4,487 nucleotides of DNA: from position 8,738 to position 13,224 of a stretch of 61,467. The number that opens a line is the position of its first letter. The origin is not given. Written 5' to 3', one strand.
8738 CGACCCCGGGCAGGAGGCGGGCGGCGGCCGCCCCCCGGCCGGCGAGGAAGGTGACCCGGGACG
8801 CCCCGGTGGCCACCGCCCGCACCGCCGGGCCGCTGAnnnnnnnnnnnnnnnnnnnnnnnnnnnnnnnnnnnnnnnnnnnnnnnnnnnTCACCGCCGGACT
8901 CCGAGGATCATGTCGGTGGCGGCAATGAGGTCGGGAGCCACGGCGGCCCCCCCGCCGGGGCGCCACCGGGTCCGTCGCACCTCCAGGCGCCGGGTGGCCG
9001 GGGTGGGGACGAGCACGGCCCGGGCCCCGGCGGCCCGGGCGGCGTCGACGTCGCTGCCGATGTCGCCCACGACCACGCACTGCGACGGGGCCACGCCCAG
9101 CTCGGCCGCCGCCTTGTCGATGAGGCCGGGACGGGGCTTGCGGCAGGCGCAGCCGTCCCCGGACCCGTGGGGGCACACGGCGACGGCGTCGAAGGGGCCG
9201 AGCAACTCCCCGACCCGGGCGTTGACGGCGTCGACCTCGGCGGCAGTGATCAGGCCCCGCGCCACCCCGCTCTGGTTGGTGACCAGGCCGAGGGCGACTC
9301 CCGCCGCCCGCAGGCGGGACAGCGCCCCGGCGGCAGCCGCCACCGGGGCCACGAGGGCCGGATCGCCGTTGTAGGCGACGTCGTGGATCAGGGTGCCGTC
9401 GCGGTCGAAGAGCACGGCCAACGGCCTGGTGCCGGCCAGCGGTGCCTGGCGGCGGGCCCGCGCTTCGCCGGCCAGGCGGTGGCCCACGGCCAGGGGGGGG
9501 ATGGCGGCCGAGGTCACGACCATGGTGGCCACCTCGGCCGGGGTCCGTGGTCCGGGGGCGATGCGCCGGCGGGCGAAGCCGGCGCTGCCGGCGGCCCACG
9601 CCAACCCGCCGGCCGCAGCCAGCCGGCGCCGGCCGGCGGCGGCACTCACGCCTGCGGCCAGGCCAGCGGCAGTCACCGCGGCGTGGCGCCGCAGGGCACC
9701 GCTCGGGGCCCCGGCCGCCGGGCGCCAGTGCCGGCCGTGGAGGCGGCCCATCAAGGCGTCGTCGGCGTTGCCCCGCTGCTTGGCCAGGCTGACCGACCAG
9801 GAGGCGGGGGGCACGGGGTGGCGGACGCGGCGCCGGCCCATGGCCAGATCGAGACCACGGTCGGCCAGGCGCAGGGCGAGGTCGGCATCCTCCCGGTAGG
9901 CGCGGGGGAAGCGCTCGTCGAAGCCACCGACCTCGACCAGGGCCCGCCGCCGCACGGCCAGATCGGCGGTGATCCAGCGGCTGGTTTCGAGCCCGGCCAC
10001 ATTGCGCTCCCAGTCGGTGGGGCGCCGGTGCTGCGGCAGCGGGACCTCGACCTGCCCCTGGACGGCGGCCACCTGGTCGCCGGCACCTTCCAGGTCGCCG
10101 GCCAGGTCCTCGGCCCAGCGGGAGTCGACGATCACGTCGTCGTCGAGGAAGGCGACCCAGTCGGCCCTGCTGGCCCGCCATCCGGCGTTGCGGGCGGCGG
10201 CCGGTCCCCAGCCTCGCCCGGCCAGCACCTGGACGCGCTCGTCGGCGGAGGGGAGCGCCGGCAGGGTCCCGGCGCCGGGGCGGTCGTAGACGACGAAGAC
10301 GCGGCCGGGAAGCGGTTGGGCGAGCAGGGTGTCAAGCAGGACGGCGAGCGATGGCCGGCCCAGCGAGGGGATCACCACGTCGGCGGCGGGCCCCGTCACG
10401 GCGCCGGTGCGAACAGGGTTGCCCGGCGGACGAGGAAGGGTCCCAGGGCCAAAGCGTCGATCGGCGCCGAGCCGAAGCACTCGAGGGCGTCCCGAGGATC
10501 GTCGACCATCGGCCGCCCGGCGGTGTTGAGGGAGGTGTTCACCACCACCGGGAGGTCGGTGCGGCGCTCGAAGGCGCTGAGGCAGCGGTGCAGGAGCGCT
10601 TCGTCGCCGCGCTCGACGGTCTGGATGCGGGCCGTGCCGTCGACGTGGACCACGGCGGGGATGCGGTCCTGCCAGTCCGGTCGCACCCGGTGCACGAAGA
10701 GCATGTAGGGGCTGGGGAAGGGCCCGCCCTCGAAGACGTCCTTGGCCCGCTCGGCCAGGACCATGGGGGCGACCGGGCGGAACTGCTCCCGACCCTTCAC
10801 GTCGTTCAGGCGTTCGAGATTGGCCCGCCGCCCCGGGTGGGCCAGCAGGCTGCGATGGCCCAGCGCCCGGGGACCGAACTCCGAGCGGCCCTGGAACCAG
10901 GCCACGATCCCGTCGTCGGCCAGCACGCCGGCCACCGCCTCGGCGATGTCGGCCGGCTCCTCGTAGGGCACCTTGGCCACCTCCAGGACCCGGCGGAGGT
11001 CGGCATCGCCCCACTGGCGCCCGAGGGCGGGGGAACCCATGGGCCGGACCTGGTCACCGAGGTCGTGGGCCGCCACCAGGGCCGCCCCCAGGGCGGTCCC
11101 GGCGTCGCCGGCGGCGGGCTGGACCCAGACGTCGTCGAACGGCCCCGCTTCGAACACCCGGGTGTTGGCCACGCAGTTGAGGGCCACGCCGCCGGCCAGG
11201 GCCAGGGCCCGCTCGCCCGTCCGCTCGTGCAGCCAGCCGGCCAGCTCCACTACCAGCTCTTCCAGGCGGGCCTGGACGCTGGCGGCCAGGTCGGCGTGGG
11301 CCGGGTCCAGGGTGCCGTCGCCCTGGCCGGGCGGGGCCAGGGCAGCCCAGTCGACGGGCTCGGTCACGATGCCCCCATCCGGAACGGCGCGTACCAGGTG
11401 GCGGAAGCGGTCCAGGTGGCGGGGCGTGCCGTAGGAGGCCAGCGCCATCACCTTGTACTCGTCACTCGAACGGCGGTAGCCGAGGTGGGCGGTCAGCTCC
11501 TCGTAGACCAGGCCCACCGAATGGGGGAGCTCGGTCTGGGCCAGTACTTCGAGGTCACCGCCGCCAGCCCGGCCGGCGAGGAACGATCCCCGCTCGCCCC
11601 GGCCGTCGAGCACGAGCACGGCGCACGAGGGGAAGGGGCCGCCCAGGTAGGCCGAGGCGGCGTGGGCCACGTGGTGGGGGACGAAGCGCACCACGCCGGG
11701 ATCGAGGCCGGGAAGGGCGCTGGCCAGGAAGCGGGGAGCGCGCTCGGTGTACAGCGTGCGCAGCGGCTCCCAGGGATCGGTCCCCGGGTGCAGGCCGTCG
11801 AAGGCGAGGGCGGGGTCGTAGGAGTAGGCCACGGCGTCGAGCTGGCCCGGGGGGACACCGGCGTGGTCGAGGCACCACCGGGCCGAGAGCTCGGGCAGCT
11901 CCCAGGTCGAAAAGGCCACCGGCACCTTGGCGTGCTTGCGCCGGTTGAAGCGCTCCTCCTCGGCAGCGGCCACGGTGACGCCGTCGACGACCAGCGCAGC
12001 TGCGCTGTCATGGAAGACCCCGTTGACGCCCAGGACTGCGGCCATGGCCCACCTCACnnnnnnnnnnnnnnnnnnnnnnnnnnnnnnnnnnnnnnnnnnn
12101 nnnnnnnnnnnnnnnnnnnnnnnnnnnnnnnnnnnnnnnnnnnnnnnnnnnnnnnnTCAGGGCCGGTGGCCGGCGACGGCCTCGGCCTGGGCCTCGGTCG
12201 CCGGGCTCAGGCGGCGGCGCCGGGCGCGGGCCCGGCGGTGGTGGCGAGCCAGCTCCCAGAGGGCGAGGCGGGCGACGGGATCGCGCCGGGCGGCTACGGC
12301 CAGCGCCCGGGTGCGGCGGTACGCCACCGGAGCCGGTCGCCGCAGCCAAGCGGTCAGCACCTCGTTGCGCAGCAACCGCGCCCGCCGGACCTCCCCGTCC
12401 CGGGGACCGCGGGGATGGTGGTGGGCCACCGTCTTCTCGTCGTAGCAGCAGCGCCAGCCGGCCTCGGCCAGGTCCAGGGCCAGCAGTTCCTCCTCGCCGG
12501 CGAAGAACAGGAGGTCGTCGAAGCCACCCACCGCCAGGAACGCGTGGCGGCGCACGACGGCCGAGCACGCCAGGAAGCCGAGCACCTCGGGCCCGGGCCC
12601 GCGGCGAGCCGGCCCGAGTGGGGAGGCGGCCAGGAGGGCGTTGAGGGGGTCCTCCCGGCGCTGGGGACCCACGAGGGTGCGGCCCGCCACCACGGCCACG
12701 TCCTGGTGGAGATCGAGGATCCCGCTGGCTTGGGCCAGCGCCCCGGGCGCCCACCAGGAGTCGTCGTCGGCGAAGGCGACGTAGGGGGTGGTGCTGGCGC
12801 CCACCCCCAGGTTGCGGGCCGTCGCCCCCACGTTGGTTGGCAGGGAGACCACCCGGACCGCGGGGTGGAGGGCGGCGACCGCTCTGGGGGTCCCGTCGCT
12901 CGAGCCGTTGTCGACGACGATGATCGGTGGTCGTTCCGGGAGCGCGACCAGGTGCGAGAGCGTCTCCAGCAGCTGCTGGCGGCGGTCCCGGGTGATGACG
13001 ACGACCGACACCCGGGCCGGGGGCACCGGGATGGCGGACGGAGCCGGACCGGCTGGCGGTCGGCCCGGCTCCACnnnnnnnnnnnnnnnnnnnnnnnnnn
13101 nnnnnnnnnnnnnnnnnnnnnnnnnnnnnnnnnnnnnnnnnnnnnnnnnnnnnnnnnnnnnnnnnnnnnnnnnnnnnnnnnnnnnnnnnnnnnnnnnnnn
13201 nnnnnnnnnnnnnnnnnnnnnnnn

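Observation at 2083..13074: Ten-gene, translationally coupled ADP-heptose glycan operon in an actinobacterial-type genome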

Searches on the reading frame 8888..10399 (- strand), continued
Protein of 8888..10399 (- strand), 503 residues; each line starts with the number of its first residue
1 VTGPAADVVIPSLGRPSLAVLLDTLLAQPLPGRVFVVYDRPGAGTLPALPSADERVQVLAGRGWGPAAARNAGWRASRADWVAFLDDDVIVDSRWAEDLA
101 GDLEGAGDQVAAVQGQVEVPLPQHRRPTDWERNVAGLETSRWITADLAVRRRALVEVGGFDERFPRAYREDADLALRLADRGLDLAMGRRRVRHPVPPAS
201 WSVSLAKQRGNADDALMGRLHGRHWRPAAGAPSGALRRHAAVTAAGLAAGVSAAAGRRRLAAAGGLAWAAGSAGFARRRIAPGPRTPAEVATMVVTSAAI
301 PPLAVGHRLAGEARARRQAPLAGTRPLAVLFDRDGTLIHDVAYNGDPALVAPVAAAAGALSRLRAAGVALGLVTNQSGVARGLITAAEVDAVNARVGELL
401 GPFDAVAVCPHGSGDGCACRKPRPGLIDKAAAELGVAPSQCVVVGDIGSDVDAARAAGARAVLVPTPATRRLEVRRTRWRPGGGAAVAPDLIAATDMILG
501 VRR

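Call 80: fold_search(model_id=the predicted structure, library=pdb)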
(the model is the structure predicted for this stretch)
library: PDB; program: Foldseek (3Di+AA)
matches with E <= 10: 1032; with E <= 0.001: 438
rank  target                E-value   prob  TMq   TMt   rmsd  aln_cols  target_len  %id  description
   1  3l8h_A                2.0e-11  1.00  0.30  0.80   3.1       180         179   34  Crystal Structure of D,D-heptose 1.7-bisphosphate phosphatase from B. bronchiseptica complexed with magnesium and phos (released 2010-02-02)
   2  2z86_A                1.5e-10  1.00  0.30  0.26   6.2       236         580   21  Crystal structure of chondroitin polymerase from Escherichia coli strain K4 (K4CP) complexed with UDP-GlcUA and UDP (released 2008-09-16)
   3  2z87_B                1.5e-10  1.00  0.31  0.27   5.9       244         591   20  Crystal structure of chondroitin polymerase from Escherichia coli strain K4 (K4CP) complexed with UDP-GalNAc and UDP (released 2008-09-16)
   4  9jn3_A                4.0e-10  1.00  0.31  0.51  10.8       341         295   20  Crystal structure of AvpGT in complex with Ara-A (released 2025-01-29)
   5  2z86_D                5.0e-10  1.00  0.31  0.27   6.2       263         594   20  Crystal structure of chondroitin polymerase from Escherichia coli strain K4 (K4CP) complexed with UDP-GlcUA and UDP (released 2008-09-16)
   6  6egs_B                6.2e-10  1.00  0.33  0.35   8.3       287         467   19  Crystal structure of the GalNAc-T2 F104S mutant in complex with UDP-GalNAc (released 2018-04-11)
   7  6egs_A                7.0e-10  1.00  0.31  0.33   8.8       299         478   16  Crystal structure of the GalNAc-T2 F104S mutant in complex with UDP-GalNAc (released 2018-04-11)
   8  9jn3_B                7.4e-10  1.00  0.31  0.50  11.4       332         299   20  Crystal structure of AvpGT in complex with Ara-A (released 2025-01-29)
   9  2z86_B                7.8e-10  1.00  0.30  0.26   6.9       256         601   20  Crystal structure of chondroitin polymerase from Escherichia coli strain K4 (K4CP) complexed with UDP-GlcUA and UDP (released 2008-09-16)
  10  2z86_C                9.8e-10  1.00  0.31  0.26   6.9       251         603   21  Crystal structure of chondroitin polymerase from Escherichia coli strain K4 (K4CP) complexed with UDP-GlcUA and UDP (released 2008-09-16)
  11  8ui1                  1.2e-09  1.00  0.31  0.30   9.0       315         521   21  X-ray crystal structure of Toxoplasma gondii GalNAc-T3 at pH 7.3 (released 2024-05-15)
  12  2o2x                  1.3e-09  1.00  0.30  0.68   5.1       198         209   30  Crystal structure of a putative had-like phosphatase (mll2559) from mesorhizobium loti at 1.50 A resolution (released 2006-12-19)
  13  2z87_A                1.4e-09  1.00  0.29  0.25   9.4       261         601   19  Crystal structure of chondroitin polymerase from Escherichia coli strain K4 (K4CP) complexed with UDP-GalNAc and UDP (released 2008-09-16)
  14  9jma_A                1.5e-09  1.00  0.33  0.51  10.7       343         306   20  Crystal structure of glycosyltransferase AvpGT (released 2025-01-29)
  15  9b8v_E                1.7e-09  1.00  0.35  0.22  13.8       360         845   16  AlphaFold2 informed cryo-EM model of the E. coli cellulose synthase BcsAG3B6 complex (released 2025-02-19)
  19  2gmw_B                2.7e-09  1.00  0.30  0.77   2.8       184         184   29  Crystal Structure of D,D-heptose 1.7-bisphosphate phosphatase from E. Coli. (released 2007-04-10)
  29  2gmw_A                4.7e-09  1.00  0.31  0.80   2.9       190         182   29  Crystal Structure of D,D-heptose 1.7-bisphosphate phosphatase from E. Coli. (released 2007-04-10)
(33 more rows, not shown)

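Call 85: search_protein_families(library=pfam, proteins=[L024:6846-8165:-, L056:3505-4929:-, L050:5523-6443:+, L077:19273-19947:+, L034:18655-19494:-, L010:17823-19460:-, L057:1862-2791:+, L015:18008-20536:-, L046:18746-19417:+, L067:4580-6034:-], max_evalue=0.0001)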
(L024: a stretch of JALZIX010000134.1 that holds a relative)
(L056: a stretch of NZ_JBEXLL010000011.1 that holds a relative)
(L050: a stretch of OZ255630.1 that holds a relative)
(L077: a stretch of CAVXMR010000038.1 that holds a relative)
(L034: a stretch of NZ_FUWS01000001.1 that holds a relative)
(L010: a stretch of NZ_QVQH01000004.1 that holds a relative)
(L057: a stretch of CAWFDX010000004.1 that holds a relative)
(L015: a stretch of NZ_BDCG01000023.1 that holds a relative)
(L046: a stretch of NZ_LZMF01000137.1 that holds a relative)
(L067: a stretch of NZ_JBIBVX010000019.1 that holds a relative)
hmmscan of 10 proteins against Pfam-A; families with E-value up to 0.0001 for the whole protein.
L024:6846-8165:- (439 aa): 3 families
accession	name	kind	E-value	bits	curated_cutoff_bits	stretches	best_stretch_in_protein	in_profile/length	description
PF03721.20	UDPG_MGDP_dh_N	-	6.6e-57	192.5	27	1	1-185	1-187/187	UDP-glucose/GDP-mannose dehydrogenase family, NAD binding domain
PF03720.21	UDPG_MGDP_dh_C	-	6.5e-28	97.6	30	1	321-420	2-102/103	UDP-glucose/GDP-mannose dehydrogenase family, UDP binding domain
PF00984.24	UDPG_MGDP_dh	-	4.1e-27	94.6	25.4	1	203-296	2-93/94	UDP-glucose/GDP-mannose dehydrogenase family, central domain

L056:3505-4929:- (474 aa): 1 family
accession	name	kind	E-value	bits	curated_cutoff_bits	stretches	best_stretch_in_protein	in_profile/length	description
PF00171.27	Aldedh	-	8.5e-112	374.5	23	1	27-467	6-461/461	Aldehyde dehydrogenase family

L050:5523-6443:+ (306 aa): 1 family
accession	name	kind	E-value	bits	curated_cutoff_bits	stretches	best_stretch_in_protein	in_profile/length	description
PF04230.19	PS_pyruv_trans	-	6.6e-07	29.9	25.3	1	193-231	239-277/280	Polysaccharide pyruvyl transferase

L077:19273-19947:+ (224 aa): 0 families

L034:18655-19494:- (279 aa): 4 families
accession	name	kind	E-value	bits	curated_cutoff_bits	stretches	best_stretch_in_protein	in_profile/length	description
PF04542.20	Sigma70_r2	-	6.7e-17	61.5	24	1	58-127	1-70/71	Sigma-70 region 2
PF04545.22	Sigma70_r4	-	3.3e-15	55.8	24.1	1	224-273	1-50/50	Sigma-70, region 4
PF04539.22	Sigma70_r3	-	5.6e-14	52.5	25.3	1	137-206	1-67/78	Sigma-70 region 3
PF08281.18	Sigma70_r4_2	-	9.6e-10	38.4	25.7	1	220-271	3-54/54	Sigma-70, region 4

L010:17823-19460:- (545 aa): 2 families
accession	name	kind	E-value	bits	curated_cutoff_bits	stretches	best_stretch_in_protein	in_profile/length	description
PF13768.12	VWA_3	-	6.1e-06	26.8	27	1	418-524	59-153/155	von Willebrand factor type A domain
PF00092.34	VWA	-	7.9e-06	26.6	23.8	1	346-536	2-171/174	von Willebrand factor type A domain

L057:1862-2791:+ (309 aa): 3 families
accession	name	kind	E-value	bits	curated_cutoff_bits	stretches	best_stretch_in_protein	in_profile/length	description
PF13561.12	adh_short_C2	-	4.2e-52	177.5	27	1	52-270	5-220/236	Enoyl-(Acyl carrier protein) reductase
PF00106.31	adh_short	-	9.1e-51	172.6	26.6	1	46-232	3-187/195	short chain dehydrogenase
PF08659.16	KR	-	2.4e-12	47.5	22.6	1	47-226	4-177/180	KR domain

L015:18008-20536:- (842 aa): 4 families
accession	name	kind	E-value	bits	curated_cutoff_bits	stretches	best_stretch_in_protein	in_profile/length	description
PF00199.24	Catalase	-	5.3e-176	585.8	25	1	174-559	1-381/383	Catalase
PF18011.7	Catalase_C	-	2.7e-24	85.9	24.6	1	682-835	1-148/150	C-terminal domain found in long catalases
PF06628.17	Catalase-rel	-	1.5e-21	76.7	30.1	1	588-651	1-64/65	Catalase-related immune-responsive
PF01965.30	DJ-1_PfpI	-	1.2e-11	45.2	26.6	1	684-795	1-112/165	DJ-1/PfpI family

L046:18746-19417:+ (223 aa): 1 family
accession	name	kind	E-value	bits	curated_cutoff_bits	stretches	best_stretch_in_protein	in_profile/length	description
PF03167.25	UDG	-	5.6e-36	124.2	24.3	1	44-208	1-140/141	Uracil DNA glycosylase superfamily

L067:4580-6034:- (484 aa): 2 families
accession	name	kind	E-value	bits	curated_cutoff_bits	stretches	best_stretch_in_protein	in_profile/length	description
PF05977.19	MFS_3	-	3.6e-22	79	27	1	38-226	2-190/524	Transmembrane secretion effector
PF07690.21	MFS_1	-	2.6e-20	73.1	33.4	2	53-305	3-235/347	Major Facilitator Superfamily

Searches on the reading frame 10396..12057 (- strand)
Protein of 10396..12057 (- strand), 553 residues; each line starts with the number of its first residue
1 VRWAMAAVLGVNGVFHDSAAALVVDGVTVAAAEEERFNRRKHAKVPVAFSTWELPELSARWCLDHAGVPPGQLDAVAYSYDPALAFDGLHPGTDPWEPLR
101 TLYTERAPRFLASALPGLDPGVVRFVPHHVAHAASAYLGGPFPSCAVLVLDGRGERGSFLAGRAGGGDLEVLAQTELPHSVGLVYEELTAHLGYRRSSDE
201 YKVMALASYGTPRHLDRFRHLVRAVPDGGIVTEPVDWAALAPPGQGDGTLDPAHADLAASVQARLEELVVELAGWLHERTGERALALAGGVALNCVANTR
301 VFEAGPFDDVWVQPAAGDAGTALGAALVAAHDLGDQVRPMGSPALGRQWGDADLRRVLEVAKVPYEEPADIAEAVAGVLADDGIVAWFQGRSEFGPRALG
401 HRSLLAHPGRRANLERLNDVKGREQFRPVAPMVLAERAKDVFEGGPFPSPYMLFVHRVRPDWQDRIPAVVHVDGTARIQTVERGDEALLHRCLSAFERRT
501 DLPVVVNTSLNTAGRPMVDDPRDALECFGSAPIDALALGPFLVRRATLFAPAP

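Call 4: search_protein_families(library=pfam, proteins=[window:10396-12057:-], max_evalue=0.001)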
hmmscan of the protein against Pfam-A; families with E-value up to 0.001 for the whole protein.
window:10396-12057:- (553 aa): 2 families
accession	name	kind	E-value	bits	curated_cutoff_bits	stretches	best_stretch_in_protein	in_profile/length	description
PF16861.10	Carbam_trans_C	-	1.9e-64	216.8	27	1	377-545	2-170/170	Carbamoyltransferase C-terminus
PF02543.21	Carbam_trans_N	-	5.9e-51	174.4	24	3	254-327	272-346/346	Carbamoyltransferase N-terminus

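Call 5: search_protein_families(library=ncbifam, proteins=[window:10396-12057:-], max_evalue=0.001)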
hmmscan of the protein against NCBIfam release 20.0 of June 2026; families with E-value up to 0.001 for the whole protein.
window:10396-12057:- (553 aa): 1 family
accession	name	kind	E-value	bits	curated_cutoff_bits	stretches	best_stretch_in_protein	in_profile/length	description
NF041651.1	nodul_NodU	equivalog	1.4e-57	195.7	1000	1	254-523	270-535/556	nodulation protein NodU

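Call 39: search_solved_structures(query=window:10396-12057:-, max_evalue=0.001)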
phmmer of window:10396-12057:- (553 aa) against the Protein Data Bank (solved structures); distinct sequences matched with E-value up to 0.001: 12.
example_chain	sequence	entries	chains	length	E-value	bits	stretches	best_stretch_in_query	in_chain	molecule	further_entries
9s2t_A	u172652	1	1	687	3.9e-95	322.9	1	15-548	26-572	Decarbamoylnovobiocin carbamoyltransferase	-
7xb6_A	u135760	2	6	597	5.2e-85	289.5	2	100-545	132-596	Carbamoyltransferase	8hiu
7vyj_A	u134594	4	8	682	2.2e-84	287.5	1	14-545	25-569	GdmN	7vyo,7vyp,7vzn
7vx0_A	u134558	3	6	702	2.4e-84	287.3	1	14-545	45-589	GdmN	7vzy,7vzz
7vzu_A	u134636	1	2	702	3.5e-84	286.8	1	14-545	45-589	GdmN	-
3ver_A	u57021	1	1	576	4.1e-83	283.3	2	250-545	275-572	O-carbamoyltransferase TobZ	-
7vzq_A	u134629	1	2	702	5.7e-83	282.8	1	14-545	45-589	GdmN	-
3vf4_A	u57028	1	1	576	1.3e-82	281.6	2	250-545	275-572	O-carbamoyltransferase TobZ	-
3vf2_A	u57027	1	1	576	1.5e-82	281.4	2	250-545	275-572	O-carbamoyltransferase TobZ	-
3vex_A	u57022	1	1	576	2.5e-82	280.7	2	250-545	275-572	O-carbamoyltransferase TobZ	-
3ven_A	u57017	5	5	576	2.9e-82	280.4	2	250-545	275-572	O-carbamoyltransferase TobZ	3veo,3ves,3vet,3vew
3vez_A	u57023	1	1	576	3.4e-82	280.2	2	250-545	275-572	O-carbamoyltransferase TobZ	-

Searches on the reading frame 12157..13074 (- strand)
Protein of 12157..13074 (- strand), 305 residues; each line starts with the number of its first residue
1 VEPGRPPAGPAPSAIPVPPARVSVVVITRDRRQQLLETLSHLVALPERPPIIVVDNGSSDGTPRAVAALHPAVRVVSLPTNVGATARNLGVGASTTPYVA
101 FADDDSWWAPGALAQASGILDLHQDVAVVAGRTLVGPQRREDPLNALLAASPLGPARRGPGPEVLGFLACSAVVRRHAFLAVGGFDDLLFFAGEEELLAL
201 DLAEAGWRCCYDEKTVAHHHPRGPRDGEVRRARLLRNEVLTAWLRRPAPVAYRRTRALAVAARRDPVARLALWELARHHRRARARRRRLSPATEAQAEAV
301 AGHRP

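Call 4: search_protein_families(library=pfam, proteins=[window:12157-13074:-], max_evalue=0.001)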
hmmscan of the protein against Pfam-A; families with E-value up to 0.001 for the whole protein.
window:12157-13074:- (305 aa): 3 families
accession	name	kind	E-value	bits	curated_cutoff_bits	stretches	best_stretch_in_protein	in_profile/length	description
PF00535.33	Glycos_transf_2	-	5.6e-21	75.6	23.3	1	23-179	1-164/168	Glycosyl transferase family 2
PF13641.12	Glyco_tranf_2_3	-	5.3e-11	43.4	27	1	20-219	2-212/230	Glycosyltransferase like family 2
PF10111.15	Glyco_tranf_2_2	-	4.3e-09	36.7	27.3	1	46-118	27-104/276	Glycosyltransferase like family 2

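Call 5: search_protein_families(library=ncbifam, proteins=[window:12157-13074:-], max_evalue=0.001)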
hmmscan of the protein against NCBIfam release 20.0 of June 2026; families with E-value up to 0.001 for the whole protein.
window:12157-13074:- (305 aa): 9 families
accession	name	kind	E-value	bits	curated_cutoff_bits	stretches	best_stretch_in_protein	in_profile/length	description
TIGR03965.1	mycofact_glyco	equivalog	3.2e-26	92.2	280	1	12-222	67-283/467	mycofactocin biosynthesis glycosyltransferase MftF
NF041875.1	EPS_EpsD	equivalog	7.8e-22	78.1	370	1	22-292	1-277/325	exopolysaccharide biosynthesis glycosyltransferase EpsD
TIGR04283.1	glyco_like_mftF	equivalog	7.5e-07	29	182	1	22-120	1-97/221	TIGR04283 family arsenosugar biosynthesis glycosyltransferase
NF047683.1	TeichurnBiosyTuaG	equivalog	2.7e-06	27.2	400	1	51-115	38-106/252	teichuronic acid biosynthesis protein TuaG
NF038302.1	EPS_HpsE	equivalog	6.3e-06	25.4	300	1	34-133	18-124/307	hormogonium polysaccharide biosynthesis glycosyltransferase HpsE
NF007482.0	PRK10073.1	equivalog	1.3e-05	24.4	423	1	22-110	8-100/334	glycosyltransferase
TIGR04440.1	glyco_TIGR04440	domain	1.7e-05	24.6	70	1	22-139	2-125/215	TIGR00180 family glycosyltransferase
NF038299.1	EPS_HpsN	equivalog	0.00011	21.3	425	1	21-134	2-120/317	hormogonium polysaccharide biosynthesis glycosyltransferase HpsN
TIGR03937.1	PgaC_IcaA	equivalog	0.00022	20.3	422.3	1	21-131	46-161/407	poly-beta-1,6-N-acetyl-D-glucosamine synthase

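Call 72: search_solved_structures(query=window:12157-13074:-, max_evalue=0.001)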
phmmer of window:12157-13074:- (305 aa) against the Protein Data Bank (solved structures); distinct sequences matched with E-value up to 0.001: 1.
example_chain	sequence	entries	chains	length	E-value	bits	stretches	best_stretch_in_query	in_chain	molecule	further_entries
9jma_A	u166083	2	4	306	0.00045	22.8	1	22-122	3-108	GalNAc(5)-diNAcBac-PP-undecaprenol beta-1,3-glucosyltransferase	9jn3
